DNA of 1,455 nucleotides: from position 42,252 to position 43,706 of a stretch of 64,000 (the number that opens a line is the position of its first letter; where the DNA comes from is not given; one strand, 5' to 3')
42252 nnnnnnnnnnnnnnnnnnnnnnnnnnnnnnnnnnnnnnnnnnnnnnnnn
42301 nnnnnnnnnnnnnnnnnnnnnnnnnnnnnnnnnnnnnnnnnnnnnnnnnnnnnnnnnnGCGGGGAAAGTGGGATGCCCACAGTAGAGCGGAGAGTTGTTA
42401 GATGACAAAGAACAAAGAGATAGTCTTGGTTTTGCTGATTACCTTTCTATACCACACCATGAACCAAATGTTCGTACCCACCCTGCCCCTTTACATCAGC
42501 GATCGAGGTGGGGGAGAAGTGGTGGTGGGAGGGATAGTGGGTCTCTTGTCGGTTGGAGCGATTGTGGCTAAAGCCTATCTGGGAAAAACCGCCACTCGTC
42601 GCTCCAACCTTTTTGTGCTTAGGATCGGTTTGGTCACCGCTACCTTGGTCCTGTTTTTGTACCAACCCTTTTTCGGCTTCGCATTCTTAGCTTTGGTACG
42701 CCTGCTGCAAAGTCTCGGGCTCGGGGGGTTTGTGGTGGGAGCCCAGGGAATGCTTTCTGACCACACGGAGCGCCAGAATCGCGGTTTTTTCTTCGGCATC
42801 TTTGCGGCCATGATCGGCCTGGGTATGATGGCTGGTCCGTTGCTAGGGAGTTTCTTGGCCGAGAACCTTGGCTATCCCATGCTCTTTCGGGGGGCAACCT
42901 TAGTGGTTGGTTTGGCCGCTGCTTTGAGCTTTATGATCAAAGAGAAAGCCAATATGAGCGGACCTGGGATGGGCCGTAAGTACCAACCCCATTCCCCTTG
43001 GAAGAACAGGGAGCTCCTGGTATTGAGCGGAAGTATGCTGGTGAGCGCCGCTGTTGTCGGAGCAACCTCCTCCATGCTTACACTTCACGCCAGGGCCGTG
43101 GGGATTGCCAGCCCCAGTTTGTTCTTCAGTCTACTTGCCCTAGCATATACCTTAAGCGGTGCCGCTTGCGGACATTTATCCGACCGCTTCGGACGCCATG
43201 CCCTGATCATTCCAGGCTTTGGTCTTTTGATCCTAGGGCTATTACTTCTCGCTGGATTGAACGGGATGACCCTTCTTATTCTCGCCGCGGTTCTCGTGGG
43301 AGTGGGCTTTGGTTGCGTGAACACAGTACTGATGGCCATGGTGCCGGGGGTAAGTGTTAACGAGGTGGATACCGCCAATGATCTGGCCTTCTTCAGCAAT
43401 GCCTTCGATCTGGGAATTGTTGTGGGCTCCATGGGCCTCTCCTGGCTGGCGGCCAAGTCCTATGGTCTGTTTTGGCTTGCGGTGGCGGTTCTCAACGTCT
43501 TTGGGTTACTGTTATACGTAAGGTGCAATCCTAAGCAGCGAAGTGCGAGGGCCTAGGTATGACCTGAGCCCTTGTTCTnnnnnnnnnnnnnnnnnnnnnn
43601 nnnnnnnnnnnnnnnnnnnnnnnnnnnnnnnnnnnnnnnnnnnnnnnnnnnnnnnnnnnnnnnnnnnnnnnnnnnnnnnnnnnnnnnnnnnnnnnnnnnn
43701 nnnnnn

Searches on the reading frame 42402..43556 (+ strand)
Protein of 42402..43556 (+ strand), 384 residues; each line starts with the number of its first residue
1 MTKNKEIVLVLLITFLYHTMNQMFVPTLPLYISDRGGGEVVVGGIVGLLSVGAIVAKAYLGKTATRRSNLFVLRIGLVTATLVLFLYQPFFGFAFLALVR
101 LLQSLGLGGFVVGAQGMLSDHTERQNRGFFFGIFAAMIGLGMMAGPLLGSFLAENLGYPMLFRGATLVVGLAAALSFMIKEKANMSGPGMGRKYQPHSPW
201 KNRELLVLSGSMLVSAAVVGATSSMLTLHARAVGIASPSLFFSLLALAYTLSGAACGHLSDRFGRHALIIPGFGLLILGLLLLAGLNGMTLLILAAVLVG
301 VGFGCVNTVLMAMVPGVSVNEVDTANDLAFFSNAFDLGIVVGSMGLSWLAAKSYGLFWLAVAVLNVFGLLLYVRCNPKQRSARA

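Call 7: search_protein_families(library=pfam, proteins=[window:42402-43556:+])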
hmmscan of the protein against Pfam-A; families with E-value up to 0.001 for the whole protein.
window:42402-43556:+ (384 aa): 3 families
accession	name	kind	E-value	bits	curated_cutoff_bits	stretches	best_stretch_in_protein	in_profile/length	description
PF07690.21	MFS_1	-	1.2e-38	133.4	33.4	2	11-226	2-222/347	Major Facilitator Superfamily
PF06779.20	MFS_4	-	9.7e-10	38.8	26.3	1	45-357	38-346/364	Uncharacterised MFS-type transporter YbfB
PF12832.13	MFS_1_like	-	2.4e-05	24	25.2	1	2-162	209-371/373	MFS_1 like family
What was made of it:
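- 42402..43556 (+): Convergent MFS transporter gene that ends the transcription unit (context, not shown to be part of the switch). Call 7 (MFS_1).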

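Call 11: search_protein_families(library=ncbifam, proteins=[window:42402-43556:+], max_evalue=0.00001)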
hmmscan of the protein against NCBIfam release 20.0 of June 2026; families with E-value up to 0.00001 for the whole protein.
window:42402-43556:+ (384 aa): 15 families
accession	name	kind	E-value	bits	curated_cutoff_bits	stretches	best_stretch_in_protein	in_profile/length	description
TIGR00880.1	2_A_01_02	superfamily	2.7e-15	56.7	131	2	67-179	28-137/141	multidrug resistance protein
NF012174.0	tet_MFS_A_B_C_D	equivalog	9.9e-12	44.4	475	1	4-188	1-186/382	Tet(A)/Tet(B)/Tet(C) family tetracycline efflux MFS transporter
NF012187.0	tet_MFS_E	exception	1e-07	31.4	820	1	4-181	2-180/405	tetracycline efflux MFS transporter Tet(E)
NF012190.1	tet_MFS_B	exception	1.1e-07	31.2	850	1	9-184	7-184/400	tetracycline efflux MFS transporter Tet(B)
NF047574.1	opine_export_Sa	equivalog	1.1e-07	31.2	235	1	11-367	12-379/388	staphylopine family metallophore export MFS transporter CntE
NF009048.0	PRK12382.1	subfamily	1.5e-07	30.6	364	0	122-178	331-387/392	arabinose transporter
NF003477.0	PRK05122.1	subfamily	2.2e-07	29.9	374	0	122-186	333-397/404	MFS transporter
NF012194.0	tet_MFS_J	exception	3.9e-07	29.3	870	0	4-156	2-156/398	tetracycline efflux MFS transporter Tet(J)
NF012207.0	tet_MFS_H_J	exception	5.1e-07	29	700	0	4-162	2-163/392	Tet(H)/Tet(J) family tetracycline efflux MFS transporter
NF012195.0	tet_MFS_H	exception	1.9e-06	27.2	840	0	4-168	2-169/392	tetracycline efflux MFS transporter Tet(H)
NF012191.0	tet_MFS_C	exception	3.8e-06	26.1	850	0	203-372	5-177/396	tetracycline efflux MFS transporter Tet(C)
NF047396.1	MFS_flip_LtaA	equivalog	4.1e-06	26.1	450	0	228-372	43-183/394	lipoteichoic acid biosynthesis MFS flippase LtaA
NF000218.1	FexA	exception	4.4e-06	25.6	900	0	10-168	25-184/475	chloramphenicol/florfenicol efflux MFS transporter FexA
NF053757.1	BclibactTpBcbE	equivalog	5.9e-06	25.4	600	0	48-179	260-389/394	bacillibactin exporter BcbE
NF012188.1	tet_MFS_Y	exception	9.8e-06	24.8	820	0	48-184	49-183/391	tetracycline efflux MFS transporter Tet(Y)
